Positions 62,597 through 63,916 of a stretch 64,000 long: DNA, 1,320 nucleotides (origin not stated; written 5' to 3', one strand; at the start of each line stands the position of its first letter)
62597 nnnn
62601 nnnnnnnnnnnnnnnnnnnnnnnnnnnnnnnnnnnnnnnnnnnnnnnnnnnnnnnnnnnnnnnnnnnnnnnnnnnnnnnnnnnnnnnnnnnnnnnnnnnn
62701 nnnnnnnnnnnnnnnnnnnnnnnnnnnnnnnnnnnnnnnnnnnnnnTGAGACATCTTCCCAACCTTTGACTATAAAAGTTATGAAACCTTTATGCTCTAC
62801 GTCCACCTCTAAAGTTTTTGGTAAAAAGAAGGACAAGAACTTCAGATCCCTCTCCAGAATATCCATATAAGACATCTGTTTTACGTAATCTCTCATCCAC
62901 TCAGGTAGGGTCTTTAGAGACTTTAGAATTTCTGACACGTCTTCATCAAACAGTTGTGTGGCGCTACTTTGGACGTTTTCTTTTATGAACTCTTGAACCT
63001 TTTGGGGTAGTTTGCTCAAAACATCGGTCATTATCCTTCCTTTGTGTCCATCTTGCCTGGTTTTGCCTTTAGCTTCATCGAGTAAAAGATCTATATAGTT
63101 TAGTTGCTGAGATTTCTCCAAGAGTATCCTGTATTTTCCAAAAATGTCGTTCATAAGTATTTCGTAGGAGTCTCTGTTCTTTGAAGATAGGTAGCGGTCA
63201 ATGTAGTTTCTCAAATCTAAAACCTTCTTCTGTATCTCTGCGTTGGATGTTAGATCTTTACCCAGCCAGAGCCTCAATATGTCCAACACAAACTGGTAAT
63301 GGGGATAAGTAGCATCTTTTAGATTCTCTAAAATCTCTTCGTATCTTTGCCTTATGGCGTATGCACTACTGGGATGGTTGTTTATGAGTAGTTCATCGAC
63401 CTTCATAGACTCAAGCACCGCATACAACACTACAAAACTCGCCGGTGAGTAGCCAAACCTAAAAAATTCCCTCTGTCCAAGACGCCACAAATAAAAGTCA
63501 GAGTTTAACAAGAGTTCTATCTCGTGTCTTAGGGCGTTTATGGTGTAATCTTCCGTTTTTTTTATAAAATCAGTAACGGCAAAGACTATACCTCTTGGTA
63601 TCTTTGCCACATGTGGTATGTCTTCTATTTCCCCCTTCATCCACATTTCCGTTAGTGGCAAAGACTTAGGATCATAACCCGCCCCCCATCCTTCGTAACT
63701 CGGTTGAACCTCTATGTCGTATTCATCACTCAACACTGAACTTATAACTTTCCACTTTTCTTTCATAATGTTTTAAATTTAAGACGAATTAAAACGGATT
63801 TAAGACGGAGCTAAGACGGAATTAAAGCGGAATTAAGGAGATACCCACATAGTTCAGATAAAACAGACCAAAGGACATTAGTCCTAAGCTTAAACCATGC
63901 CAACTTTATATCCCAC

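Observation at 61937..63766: NorD/CbbO-like vWA (MIDAS) protein orphaned from any MoxR ATPase and sitting against the distal end of a CRISPR array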

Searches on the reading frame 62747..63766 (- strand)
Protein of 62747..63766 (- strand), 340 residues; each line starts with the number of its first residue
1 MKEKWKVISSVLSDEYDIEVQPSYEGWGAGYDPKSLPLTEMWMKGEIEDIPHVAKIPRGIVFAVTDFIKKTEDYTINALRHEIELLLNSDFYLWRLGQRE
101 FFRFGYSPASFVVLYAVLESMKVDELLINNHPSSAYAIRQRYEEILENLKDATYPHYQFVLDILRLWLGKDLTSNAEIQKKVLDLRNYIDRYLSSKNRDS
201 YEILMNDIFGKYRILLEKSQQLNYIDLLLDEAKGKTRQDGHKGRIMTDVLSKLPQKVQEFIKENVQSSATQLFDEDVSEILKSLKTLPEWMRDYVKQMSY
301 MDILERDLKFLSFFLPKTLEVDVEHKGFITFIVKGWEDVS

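Call 66: search_protein_representatives(protein=window:62747-63766:-)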
Query: 340 residues. Proteins with E-value up to 0.001 (for the whole library): 42; up to 1e-10: 20; up to 1e-30: 8. The best 42 are listed.
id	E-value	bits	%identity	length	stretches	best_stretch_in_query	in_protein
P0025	3.9e-123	427.4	54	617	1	1-338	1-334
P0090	7.9e-88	311.3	46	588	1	1-337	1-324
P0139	1.8e-80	287.1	44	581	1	8-337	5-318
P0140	2.7e-71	257.0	42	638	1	4-338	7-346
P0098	7.3e-65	235.8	38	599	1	7-338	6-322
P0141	4.2e-53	197.2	40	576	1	9-335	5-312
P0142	1.7e-46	175.4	59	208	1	205-338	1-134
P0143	4.2e-46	174.2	58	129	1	1-127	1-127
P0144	1.5e-30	123.0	39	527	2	206-336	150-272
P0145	1.4e-25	106.7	49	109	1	48-147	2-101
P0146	6.7e-24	101.2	33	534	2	192-336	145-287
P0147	4.2e-23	98.6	38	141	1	130-258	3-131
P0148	3.5e-20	89.0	33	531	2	188-332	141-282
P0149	5.3e-20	88.4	49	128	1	2-87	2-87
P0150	7.6e-20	87.9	43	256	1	189-300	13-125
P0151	4.6e-16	75.4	32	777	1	2-261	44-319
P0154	9.3e-12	61.3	29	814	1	4-222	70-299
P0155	2.6e-11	59.8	26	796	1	3-225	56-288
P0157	2.1e-10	56.8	28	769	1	7-258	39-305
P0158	4.4e-10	55.8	28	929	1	6-220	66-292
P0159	4.9e-09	52.3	24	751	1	3-262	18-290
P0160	1.2e-08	51.1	27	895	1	7-221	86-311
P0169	1.4e-05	41.0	29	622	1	1-240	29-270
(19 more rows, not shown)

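Call 67: search_protein_families(library=pfam, proteins=[P0151, P0154, P0155, P0157, P0158, P0159, P0160, P0144, P0146, P0169], max_evalue=0.01)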
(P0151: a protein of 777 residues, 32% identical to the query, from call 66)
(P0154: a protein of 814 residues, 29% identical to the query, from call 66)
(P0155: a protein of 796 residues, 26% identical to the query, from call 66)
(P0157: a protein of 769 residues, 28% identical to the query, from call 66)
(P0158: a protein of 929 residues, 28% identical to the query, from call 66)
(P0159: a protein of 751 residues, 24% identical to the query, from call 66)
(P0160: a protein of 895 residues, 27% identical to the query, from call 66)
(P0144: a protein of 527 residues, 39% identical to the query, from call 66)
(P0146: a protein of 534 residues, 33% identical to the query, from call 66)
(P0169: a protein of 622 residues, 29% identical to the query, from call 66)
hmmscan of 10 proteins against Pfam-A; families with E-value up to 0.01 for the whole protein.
P0151 (777 aa): 3 families
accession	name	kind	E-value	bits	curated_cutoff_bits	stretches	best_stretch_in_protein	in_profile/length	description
PF11775.14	CobT_C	-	2.6e-05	24.4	21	1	584-629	13-58/220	Cobalamin biosynthesis protein CobT VWA domain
PF13519.12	VWA_2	-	0.0029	18.6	27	0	587-696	2-106/107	von Willebrand factor type A domain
PF00092.34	VWA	-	0.0045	17.7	23.8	0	586-756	2-170/174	von Willebrand factor type A domain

P0154 (814 aa): 3 families
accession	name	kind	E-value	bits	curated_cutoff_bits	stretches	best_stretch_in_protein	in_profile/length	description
PF13519.12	VWA_2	-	4.2e-07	31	27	1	626-734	3-106/107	von Willebrand factor type A domain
PF00092.34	VWA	-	3.6e-06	27.7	23.8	1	626-755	4-130/174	von Willebrand factor type A domain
PF11775.14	CobT_C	-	6.3e-06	26.4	21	1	622-714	13-104/220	Cobalamin biosynthesis protein CobT VWA domain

P0155 (796 aa): 3 families
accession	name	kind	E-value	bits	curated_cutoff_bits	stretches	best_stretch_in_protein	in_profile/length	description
PF13519.12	VWA_2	-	2e-10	41.7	27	1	608-716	3-106/107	von Willebrand factor type A domain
PF00092.34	VWA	-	7.1e-07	30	23.8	1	608-741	4-134/174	von Willebrand factor type A domain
PF11775.14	CobT_C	-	0.0021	18.2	21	1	604-648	13-57/220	Cobalamin biosynthesis protein CobT VWA domain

P0157 (769 aa): 4 families
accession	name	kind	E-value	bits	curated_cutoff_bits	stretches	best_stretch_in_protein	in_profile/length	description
PF00092.34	VWA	-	3.8e-07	30.9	23.8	1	582-747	2-168/174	von Willebrand factor type A domain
PF13519.12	VWA_2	-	9.1e-07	29.9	27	1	583-692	2-106/107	von Willebrand factor type A domain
PF11775.14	CobT_C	-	1.9e-06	28.1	21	1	580-627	13-60/220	Cobalamin biosynthesis protein CobT VWA domain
PF18215.6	Rtt106_N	-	0.00089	19.2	26.3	1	372-392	3-23/45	Histone chaperone Rtt106 N-terminal domain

P0158 (929 aa): 0 families

P0159 (751 aa): 1 family
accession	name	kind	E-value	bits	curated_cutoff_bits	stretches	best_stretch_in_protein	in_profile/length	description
PF04375.19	HemX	-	0.0027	17.8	25.9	1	36-99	107-170/236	HemX, putative uroporphyrinogen-III C-methyltransferase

P0160 (895 aa): 3 families
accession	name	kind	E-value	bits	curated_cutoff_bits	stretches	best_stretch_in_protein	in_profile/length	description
PF13519.12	VWA_2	-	0.00011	23.3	27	1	707-816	2-106/107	von Willebrand factor type A domain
PF00092.34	VWA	-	0.00011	22.9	23.8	1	706-834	2-127/174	von Willebrand factor type A domain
PF11775.14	CobT_C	-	0.0007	19.7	21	1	705-750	14-59/220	Cobalamin biosynthesis protein CobT VWA domain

P0144 (527 aa): 2 families
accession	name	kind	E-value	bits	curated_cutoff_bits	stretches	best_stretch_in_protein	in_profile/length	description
PF00092.34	VWA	-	3.1e-06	28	23.8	1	355-491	4-144/174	von Willebrand factor type A domain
PF05762.20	VWA_CoxE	-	0.00016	21.7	26.4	1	346-479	52-176/222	VWA domain containing CoxE-like protein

P0146 (534 aa): 3 families
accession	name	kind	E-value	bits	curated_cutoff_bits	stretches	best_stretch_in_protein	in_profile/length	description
PF00092.34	VWA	-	1.6e-05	25.7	23.8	1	422-496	69-144/174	von Willebrand factor type A domain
PF13519.12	VWA_2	-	0.0018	19.3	27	1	427-463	72-107/107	von Willebrand factor type A domain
PF05762.20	VWA_CoxE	-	0.0088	15.9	26.4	0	366-466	59-163/222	VWA domain containing CoxE-like protein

P0169 (622 aa): 4 families
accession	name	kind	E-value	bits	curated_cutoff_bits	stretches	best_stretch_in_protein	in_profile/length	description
PF11775.14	CobT_C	-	4.6e-07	30.2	21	1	422-478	2-58/220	Cobalamin biosynthesis protein CobT VWA domain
PF13519.12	VWA_2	-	3.4e-06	28.1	27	1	437-546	3-107/107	von Willebrand factor type A domain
PF00092.34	VWA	-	8.1e-06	26.6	23.8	1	437-548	4-116/174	von Willebrand factor type A domain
PF05762.20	VWA_CoxE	-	0.00013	21.9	26.4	1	397-546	19-160/222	VWA domain containing CoxE-like protein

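Call 69: find_encoding_contigs(protein=P0155, flank=8000, max_places=4)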
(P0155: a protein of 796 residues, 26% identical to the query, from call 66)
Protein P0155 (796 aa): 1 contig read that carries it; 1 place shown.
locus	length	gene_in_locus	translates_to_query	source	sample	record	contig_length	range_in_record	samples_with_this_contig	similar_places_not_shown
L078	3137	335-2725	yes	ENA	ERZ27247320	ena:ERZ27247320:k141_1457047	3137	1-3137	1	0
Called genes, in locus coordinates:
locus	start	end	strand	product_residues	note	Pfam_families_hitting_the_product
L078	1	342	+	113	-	?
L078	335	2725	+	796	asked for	PF00092:VWA (weak), PF13519:VWA_2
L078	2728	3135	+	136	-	?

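Call 70: search_protein_families(library=pfam, proteins=[L078:1-342:+, L078:2728-3135:+], max_evalue=0.1)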
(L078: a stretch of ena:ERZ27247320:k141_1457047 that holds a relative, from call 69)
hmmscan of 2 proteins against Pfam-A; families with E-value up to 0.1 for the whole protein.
L078:1-342:+ (113 aa): 0 families

L078:2728-3135:+ (136 aa): 0 families

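Call 84: predict_structure(alignment_id=A3)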
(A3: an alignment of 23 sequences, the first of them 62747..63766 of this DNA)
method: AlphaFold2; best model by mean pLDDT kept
length: 340 residues; sequences in the alignment: 23
mean_pLDDT: 93.5   pTM: 0.90
mean pLDDT of the five models: 93.5, 92.4, 92.2, 92.0, 91.1
residues with pLDDT >= 90: 309; 70-90: 18; 50-70: 12; < 50: 1
segments of 3 or more residues with pLDDT < 50: none
pLDDT, mean of each block of 10 residues (from residue 1): 89 96 95 95 94 95 95 96 96 95 92 98 97 95 96 95 97 96 98 96 96 96 96 67 80 96 94 96 96 94 94 95 92 82
secondary structure, 60 per line:
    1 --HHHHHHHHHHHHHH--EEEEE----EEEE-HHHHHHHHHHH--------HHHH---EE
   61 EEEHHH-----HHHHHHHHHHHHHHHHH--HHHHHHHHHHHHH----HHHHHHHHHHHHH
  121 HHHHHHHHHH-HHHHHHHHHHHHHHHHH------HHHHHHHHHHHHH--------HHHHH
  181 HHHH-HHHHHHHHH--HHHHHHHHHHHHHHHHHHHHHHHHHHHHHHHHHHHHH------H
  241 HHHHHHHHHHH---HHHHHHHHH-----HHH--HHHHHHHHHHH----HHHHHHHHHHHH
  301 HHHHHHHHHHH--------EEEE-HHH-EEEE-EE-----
elements in order: H3-16 E19-23 E28-31 H33-43 H52-55 E59-63 H72-88 H91-103 H108-130 H132-148 H155-167 H176-184 H186-194 H197-233 H240-251 H255-263 H274-284 H289-311 E320-323 E329-332

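Call 87: search_protein_families(library=ncbifam, proteins=[P0151, P0154, P0157, P0160, P0169, P0140], max_evalue=0.01)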
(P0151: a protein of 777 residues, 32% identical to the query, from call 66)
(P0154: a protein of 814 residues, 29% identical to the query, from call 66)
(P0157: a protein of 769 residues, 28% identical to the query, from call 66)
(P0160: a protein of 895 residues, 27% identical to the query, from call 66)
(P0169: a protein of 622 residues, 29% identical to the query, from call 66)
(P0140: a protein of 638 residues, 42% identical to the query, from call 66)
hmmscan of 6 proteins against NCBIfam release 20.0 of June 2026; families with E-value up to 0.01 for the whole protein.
P0151 (777 aa): 0 families

P0154 (814 aa): 0 families

P0157 (769 aa): 1 family
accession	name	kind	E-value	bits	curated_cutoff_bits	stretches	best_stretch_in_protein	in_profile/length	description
TIGR01651.1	CobT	equivalog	0.00019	20.3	759.05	1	580-626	393-439/600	cobaltochelatase subunit CobT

P0160 (895 aa): 0 families

P0169 (622 aa): 1 family
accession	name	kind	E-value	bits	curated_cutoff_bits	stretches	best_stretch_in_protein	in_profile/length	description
TIGR01651.1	CobT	equivalog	0.0004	19.2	759.05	1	424-479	384-439/600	cobaltochelatase subunit CobT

P0140 (638 aa): 0 families

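Call 88: list_cluster_members(proteins=[P0151, P0154, P0155, P0157, P0158, P0160, P0169, P0140, P0139, P0141])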
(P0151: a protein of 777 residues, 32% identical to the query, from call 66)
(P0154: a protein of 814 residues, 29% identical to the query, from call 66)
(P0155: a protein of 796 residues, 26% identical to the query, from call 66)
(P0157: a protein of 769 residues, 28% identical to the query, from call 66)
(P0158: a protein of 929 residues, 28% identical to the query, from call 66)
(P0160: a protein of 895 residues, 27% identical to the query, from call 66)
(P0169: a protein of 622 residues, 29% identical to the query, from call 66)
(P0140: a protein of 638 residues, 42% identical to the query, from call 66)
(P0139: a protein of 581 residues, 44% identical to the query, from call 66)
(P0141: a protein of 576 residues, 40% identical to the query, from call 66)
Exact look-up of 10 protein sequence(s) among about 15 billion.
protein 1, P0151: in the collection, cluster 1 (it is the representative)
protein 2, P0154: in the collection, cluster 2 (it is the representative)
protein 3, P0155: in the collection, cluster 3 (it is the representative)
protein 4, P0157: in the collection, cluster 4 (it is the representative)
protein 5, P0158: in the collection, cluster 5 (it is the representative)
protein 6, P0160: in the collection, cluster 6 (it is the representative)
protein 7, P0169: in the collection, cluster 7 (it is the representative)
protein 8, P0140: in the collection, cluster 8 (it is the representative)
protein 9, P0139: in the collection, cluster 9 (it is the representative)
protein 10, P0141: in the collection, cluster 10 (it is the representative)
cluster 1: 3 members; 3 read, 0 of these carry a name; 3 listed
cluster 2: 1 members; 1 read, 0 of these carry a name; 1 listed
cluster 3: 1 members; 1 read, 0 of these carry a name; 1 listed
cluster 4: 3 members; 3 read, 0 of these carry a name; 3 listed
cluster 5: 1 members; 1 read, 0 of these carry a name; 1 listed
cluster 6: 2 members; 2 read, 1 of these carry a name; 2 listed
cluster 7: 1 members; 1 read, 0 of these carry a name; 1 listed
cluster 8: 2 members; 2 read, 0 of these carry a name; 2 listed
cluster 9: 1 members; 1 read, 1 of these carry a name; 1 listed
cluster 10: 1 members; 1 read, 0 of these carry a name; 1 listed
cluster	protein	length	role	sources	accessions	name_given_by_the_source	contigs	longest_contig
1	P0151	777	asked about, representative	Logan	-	-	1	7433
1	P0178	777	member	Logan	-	-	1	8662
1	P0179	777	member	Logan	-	-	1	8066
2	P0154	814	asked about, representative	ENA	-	-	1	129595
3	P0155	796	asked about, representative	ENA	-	-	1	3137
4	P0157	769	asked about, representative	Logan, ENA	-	-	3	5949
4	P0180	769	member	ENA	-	-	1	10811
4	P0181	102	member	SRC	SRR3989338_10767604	-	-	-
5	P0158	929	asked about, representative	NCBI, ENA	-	-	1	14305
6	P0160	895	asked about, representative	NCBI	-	-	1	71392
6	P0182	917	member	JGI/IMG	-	hypothetical protein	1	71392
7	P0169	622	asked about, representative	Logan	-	-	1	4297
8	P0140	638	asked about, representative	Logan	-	-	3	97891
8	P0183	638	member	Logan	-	-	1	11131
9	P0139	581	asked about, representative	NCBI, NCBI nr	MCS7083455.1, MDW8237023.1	MAG: VWA domain-containing protein [Aquificaceae bacterium] | VWA domain-containing protein [Aquificaceae bacterium]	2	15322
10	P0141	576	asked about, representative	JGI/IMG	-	-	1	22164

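Call 101: search_protein_families(library=pfam, proteins=[window:62747-63766:-], max_evalue=10)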
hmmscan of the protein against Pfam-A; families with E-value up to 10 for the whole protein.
window:62747-63766:- (340 aa): 2 families
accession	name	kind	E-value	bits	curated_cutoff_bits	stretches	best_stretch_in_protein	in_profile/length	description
PF19446.4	DUF5984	-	0.028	14.2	23.8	1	210-302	30-132/245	Family of unknown function (DUF5984)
PF04286.17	DUF445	-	0.073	13.4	33.8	1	184-292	121-230/368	Protein of unknown function (DUF445)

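Call 109: fold_search(model_id=the predicted structure, library=pdb)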
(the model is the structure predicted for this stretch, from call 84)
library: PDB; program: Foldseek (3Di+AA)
matches with E <= 10: 184; with E <= 0.001: 0
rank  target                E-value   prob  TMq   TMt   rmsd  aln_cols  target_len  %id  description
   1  1ix3                  4.9e-01  0.08  0.13  0.17  19.9       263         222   12  Crystal Structure of Rat Heme Oxygenase-1 in complex with Heme bound to Cyanide (released 2003-09-02)
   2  1wmw_D                5.3e-01  0.14  0.17  0.18  19.0       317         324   11  Crystal structure of geranulgeranyl diphosphate synthase from Thermus thermophilus (released 2005-07-21)
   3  7upp_A                5.6e-01  0.10  0.16  0.17  18.7       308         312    9  Crystal structure of designed heterotrimeric assembly DHT03_2arm_A21/B21/C long (released 2022-12-14)
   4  1wmw_A                5.9e-01  0.13  0.17  0.17  18.5       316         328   10  Crystal structure of geranulgeranyl diphosphate synthase from Thermus thermophilus (released 2005-07-21)
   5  9dcz_A                6.8e-01  0.07  0.10  0.13  19.8       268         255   12  Designed allosteric facilitated dissociation switch AS1 in complex state TH with methylated lysines, crystal #1 (released 2025-08-20)
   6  1wmw_B                9.1e-01  0.11  0.17  0.18  18.5       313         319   10  Crystal structure of geranulgeranyl diphosphate synthase from Thermus thermophilus (released 2005-07-21)
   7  5l0d_D                1.1e+00  0.10  0.14  0.22  17.8       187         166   10  Human Metavinculin(residues 959-1130) in complex with PIP2 (released 2016-08-31)
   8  7pp1                  1.1e+00  0.05  0.14  0.13  29.3       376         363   13  Crystal structure of the P2Y12 receptor in complex with the inverse agonist selatogrel. (released 2022-11-02)
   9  1dve                  1.2e+00  0.06  0.13  0.19  20.5       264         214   11  CRYSTAL STRUCTURE OF RAT HEME OXYGENASE-1 IN COMPLEX WITH HEME (released 2000-04-12)
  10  9gbt_A                1.4e+00  0.06  0.13  0.19  18.5       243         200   13  De novo designed retro-aldolase 13 (RAD13) (released 2025-08-13)
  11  9wfa                  1.4e+00  0.04  0.13  0.16  20.1       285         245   13  Cryo-EM structure of psXR (released 2026-03-18)
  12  1xk1_A                1.5e+00  0.06  0.12  0.18  20.5       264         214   11  Crystal Structures of the G139A, G139A-NO and G143H Mutants of Human Heme Oxygenase-1 (released 2005-12-13)
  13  9dcx                  1.5e+00  0.05  0.11  0.13  18.8       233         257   14  Crystal Structure of designed allosteric facilitated dissociation switch AS1 (released 2025-08-20)
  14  3p0g_A                1.5e+00  0.04  0.13  0.15  17.9       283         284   13  Structure of a nanobody-stabilized active state of the beta2 adrenoceptor (released 2011-01-19)
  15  6eid_A                1.6e+00  0.08  0.15  0.19  20.4       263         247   11  Crystal structure of wild-type Channelrhodopsin 2 (released 2017-12-06)
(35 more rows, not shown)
